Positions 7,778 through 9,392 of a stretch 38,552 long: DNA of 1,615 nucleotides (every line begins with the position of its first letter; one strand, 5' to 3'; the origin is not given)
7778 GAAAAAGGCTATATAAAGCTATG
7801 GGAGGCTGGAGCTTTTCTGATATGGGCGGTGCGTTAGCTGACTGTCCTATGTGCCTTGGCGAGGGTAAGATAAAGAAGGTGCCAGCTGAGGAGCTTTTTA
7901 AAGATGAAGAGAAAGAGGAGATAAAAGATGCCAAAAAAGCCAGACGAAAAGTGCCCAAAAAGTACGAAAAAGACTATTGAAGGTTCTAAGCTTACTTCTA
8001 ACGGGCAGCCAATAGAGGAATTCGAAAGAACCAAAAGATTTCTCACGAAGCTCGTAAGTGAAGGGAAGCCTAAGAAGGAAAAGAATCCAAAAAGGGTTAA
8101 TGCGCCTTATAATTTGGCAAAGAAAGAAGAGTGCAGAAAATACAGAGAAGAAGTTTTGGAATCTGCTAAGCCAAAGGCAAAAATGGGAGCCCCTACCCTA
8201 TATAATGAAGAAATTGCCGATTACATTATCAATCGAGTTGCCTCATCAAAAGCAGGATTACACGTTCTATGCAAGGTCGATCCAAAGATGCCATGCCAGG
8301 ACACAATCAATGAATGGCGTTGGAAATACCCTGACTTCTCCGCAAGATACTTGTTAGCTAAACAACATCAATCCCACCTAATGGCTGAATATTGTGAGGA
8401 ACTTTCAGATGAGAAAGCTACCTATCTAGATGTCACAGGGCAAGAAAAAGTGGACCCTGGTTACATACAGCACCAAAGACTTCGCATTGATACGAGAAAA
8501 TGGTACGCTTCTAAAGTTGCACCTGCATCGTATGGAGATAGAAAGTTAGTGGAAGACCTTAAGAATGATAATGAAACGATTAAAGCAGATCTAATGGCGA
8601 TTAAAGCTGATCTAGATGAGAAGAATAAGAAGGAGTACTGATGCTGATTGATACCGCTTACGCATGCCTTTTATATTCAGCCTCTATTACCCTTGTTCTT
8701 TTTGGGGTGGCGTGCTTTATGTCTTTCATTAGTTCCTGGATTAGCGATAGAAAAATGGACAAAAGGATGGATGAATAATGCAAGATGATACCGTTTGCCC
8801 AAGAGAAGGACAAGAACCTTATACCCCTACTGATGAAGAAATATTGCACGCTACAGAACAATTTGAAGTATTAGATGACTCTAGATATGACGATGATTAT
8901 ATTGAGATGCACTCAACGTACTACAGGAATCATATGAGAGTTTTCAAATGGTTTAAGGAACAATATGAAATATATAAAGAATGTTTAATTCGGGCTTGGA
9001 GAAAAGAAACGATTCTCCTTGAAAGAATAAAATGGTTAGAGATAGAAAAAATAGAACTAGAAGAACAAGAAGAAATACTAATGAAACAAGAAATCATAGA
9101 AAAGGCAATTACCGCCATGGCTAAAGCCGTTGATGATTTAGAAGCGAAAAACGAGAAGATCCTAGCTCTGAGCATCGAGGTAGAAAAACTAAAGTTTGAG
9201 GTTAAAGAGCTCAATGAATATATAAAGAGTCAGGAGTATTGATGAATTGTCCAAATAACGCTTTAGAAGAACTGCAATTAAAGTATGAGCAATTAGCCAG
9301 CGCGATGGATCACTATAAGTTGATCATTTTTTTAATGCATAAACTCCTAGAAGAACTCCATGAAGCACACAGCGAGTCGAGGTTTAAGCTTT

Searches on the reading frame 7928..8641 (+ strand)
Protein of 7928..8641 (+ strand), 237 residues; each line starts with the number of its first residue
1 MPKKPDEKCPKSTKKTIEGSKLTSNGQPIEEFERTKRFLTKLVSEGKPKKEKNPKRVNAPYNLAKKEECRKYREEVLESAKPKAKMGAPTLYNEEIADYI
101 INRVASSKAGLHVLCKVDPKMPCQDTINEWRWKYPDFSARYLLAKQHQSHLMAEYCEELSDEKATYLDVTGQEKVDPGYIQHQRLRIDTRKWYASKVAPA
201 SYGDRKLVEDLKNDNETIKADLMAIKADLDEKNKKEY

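Call 40: search_protein_families(library=pfam, proteins=[window:7928-8641:+], max_evalue=0.01)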
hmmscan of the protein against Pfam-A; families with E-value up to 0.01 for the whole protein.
window:7928-8641:+ (237 aa): 1 family
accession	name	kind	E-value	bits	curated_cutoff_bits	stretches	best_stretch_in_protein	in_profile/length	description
PF20901.3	Sf6_terminase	-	6.9e-23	81.2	27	1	92-208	1-105/106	Bacteriophage Sf6, terminase small subunit-like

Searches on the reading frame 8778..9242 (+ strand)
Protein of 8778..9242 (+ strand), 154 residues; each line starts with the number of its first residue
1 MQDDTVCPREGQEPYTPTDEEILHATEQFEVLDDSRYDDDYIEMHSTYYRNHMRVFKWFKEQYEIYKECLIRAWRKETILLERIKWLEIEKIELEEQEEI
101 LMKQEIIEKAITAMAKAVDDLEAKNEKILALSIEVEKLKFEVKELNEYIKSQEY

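Call 40: search_protein_families(library=pfam, proteins=[window:8778-9242:+], max_evalue=0.01)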
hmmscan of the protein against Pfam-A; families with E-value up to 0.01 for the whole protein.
window:8778-9242:+ (154 aa): 0 families

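Call 46: search_protein_families(library=phrogs, proteins=[window:8778-9242:+], max_evalue=0.01)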
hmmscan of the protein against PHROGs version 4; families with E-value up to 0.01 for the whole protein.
window:8778-9242:+ (154 aa): 1 family
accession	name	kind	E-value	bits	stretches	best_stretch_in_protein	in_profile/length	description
phrog_3660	-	unknown function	0.00074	20.2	1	88-147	98-157/232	-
